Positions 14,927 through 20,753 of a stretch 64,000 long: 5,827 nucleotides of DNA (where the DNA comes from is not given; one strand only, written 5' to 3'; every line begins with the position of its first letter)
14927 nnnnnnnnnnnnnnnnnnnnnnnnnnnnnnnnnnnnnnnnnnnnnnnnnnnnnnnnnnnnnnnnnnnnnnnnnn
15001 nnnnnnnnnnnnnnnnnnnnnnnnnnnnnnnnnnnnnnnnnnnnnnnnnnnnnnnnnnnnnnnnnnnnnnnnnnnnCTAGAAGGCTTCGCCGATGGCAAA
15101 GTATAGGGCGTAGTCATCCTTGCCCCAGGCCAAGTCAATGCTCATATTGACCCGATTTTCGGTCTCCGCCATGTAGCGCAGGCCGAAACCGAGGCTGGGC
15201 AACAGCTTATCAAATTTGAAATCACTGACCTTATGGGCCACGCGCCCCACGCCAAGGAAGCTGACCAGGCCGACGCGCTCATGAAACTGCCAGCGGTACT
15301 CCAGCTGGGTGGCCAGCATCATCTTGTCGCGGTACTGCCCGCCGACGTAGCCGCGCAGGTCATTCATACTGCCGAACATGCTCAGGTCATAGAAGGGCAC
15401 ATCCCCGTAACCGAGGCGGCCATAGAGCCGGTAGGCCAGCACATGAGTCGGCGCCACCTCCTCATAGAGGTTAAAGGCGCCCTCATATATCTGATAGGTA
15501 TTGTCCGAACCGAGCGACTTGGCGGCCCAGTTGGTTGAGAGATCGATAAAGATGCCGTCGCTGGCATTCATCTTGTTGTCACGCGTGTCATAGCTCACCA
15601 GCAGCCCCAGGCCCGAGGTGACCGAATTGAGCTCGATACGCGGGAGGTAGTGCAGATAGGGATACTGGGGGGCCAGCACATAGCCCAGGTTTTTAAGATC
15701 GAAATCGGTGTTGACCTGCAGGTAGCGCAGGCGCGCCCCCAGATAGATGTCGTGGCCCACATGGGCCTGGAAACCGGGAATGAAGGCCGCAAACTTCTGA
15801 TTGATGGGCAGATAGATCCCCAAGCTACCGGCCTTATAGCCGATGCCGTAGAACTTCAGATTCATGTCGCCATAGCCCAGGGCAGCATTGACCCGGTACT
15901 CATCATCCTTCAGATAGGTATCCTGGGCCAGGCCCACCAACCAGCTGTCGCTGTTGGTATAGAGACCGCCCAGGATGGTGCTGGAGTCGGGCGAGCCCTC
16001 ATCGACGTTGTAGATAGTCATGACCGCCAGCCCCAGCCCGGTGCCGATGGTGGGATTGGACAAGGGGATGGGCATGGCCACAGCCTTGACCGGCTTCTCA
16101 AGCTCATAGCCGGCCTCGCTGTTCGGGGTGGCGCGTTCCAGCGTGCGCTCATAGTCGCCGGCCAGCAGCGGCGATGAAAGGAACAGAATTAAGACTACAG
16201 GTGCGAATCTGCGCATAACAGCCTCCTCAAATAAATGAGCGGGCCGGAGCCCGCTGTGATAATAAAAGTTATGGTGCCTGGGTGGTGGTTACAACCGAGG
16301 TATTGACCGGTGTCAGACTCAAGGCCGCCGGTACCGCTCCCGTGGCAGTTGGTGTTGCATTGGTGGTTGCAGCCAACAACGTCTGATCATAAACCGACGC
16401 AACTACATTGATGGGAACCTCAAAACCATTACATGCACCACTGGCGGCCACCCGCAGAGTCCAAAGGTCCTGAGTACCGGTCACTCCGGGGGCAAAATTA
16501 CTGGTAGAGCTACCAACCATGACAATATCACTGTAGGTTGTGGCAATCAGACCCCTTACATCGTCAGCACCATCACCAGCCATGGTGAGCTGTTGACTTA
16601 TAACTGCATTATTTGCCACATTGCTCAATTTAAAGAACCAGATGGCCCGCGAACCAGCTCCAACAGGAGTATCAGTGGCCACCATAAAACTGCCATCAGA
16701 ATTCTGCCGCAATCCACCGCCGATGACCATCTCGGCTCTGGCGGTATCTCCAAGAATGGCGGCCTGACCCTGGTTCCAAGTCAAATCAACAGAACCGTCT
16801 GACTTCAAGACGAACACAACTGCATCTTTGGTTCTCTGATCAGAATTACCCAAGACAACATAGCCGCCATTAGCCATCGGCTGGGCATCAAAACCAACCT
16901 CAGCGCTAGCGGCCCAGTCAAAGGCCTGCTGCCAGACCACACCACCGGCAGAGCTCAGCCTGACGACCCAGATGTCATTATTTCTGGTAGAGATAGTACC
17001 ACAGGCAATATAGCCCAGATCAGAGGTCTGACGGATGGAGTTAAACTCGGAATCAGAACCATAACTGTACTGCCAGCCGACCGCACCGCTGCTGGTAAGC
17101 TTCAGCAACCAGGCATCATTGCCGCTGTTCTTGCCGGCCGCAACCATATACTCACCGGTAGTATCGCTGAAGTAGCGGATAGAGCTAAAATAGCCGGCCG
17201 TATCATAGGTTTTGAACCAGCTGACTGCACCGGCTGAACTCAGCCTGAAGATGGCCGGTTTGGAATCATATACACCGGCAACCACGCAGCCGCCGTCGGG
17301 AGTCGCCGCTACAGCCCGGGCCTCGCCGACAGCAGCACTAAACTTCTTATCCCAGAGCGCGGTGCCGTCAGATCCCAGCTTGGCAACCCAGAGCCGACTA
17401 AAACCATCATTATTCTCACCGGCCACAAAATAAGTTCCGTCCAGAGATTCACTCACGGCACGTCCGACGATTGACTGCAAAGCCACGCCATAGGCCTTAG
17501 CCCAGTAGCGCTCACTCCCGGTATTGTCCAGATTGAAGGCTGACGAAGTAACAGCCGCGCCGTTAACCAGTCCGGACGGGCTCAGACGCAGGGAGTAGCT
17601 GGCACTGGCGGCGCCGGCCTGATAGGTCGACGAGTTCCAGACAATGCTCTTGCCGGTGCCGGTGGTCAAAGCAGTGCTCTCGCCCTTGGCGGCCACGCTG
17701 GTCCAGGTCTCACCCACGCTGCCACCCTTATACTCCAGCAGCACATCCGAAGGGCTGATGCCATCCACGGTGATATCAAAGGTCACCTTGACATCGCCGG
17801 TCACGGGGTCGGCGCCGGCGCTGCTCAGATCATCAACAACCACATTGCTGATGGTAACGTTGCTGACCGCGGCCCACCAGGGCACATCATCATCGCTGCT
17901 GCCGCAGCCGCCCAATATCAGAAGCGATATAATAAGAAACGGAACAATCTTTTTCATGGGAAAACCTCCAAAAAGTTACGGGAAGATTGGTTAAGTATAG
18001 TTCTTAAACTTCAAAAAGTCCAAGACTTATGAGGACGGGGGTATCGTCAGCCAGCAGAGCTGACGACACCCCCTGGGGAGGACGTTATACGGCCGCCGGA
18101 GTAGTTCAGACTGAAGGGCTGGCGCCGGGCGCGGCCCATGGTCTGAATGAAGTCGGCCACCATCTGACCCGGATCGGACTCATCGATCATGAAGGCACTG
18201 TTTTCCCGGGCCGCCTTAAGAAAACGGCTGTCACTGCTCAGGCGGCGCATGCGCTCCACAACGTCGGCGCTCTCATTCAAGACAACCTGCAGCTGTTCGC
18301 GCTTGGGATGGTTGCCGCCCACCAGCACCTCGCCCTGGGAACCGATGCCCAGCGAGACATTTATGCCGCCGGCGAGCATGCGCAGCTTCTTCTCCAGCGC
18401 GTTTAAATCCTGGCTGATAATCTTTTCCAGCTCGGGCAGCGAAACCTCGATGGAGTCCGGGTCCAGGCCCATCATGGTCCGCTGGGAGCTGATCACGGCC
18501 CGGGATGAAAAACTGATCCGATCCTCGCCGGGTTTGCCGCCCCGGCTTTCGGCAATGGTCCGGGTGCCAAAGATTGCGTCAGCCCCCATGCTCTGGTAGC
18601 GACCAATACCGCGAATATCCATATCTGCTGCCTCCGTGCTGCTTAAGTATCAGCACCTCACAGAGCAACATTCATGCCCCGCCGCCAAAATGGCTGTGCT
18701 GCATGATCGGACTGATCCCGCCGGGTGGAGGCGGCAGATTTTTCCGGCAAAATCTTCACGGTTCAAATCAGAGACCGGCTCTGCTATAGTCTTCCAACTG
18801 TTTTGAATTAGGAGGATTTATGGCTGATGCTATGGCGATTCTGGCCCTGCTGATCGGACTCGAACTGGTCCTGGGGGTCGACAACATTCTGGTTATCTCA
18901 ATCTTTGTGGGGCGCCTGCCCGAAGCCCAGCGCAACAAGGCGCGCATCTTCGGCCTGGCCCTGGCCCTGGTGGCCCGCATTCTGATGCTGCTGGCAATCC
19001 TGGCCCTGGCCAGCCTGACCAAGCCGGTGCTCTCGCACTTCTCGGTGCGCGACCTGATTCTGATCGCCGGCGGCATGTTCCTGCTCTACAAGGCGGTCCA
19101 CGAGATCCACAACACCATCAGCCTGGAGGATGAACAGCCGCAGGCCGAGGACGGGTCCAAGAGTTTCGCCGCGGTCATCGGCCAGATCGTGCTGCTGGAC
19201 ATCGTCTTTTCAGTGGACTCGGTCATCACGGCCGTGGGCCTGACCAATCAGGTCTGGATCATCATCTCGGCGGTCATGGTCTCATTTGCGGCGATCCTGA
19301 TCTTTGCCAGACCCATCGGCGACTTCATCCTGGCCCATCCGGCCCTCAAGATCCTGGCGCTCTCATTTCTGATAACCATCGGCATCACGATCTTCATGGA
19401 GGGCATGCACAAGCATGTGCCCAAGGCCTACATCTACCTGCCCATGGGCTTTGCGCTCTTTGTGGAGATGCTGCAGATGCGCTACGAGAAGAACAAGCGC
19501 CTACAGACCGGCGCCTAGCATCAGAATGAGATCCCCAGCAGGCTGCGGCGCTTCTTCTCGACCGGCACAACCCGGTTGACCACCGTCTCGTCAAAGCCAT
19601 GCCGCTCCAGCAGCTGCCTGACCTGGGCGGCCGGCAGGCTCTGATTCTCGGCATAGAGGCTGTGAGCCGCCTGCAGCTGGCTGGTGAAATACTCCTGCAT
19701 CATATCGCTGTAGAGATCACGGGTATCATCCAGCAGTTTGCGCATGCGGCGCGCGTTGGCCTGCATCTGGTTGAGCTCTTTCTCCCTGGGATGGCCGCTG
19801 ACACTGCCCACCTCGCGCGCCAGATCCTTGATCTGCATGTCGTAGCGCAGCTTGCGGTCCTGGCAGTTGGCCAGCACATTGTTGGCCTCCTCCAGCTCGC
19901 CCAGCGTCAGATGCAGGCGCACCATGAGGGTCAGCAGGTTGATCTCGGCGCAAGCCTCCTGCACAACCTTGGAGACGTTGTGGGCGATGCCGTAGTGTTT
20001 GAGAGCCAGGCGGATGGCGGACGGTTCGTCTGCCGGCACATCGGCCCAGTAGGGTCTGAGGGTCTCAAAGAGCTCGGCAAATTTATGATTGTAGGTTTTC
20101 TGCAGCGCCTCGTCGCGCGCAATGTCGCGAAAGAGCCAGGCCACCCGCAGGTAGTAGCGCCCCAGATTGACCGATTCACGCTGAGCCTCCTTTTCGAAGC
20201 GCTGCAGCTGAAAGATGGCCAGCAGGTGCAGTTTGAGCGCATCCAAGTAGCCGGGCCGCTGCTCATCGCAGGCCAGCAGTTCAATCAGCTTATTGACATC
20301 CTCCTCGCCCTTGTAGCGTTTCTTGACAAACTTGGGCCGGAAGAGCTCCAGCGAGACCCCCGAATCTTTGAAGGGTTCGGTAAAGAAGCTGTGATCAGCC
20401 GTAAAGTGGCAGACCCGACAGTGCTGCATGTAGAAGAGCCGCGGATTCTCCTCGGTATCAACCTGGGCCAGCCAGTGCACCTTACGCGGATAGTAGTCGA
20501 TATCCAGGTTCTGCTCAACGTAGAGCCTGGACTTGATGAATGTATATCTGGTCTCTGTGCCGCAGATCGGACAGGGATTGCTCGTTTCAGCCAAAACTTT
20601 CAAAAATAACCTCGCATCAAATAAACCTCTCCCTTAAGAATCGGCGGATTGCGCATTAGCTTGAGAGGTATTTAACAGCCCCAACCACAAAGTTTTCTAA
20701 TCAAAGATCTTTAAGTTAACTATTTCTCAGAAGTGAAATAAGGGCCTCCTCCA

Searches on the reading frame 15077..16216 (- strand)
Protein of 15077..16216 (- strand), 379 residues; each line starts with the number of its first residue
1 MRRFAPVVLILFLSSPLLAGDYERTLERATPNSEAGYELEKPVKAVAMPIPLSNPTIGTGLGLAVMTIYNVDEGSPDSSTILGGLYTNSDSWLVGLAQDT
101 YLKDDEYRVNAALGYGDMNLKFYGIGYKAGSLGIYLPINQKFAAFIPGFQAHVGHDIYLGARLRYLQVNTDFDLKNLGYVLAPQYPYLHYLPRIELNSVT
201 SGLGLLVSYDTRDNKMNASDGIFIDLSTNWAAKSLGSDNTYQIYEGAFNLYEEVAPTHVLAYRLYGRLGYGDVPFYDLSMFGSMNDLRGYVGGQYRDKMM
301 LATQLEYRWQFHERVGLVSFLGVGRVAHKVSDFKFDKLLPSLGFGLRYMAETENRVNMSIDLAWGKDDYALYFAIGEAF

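Call 27: search_protein_families(library=pfam, proteins=[window:15077-16216:-], max_evalue=0.00001)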
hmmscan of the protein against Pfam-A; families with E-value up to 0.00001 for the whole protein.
window:15077-16216:- (379 aa): 1 family
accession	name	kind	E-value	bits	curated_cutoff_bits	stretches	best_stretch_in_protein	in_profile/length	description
PF01103.29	Omp85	-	1.5e-15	58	24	1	101-379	30-325/325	Omp85 superfamily domain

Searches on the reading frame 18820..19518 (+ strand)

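Call 27: search_protein_families(library=pfam, proteins=[window:18820-19518:+], max_evalue=0.00001)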
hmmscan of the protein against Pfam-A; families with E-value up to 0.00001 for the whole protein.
window:18820-19518:+ (232 aa): 1 family
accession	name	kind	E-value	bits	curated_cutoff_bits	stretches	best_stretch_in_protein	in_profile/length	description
PF03741.22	TerC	-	7.9e-44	150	27.8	1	11-194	3-177/178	Integral membrane protein TerC family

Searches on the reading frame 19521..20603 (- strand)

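Call 27: search_protein_families(library=pfam, proteins=[window:19521-20603:-], max_evalue=0.00001)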
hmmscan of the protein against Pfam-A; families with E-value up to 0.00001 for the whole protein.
window:19521-20603:- (360 aa): 1 family
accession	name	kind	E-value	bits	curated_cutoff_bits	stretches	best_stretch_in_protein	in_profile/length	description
PF09986.15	DUF2225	-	3.4e-10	40.4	21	1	7-265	4-210/214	Uncharacterized protein conserved in bacteria (DUF2225)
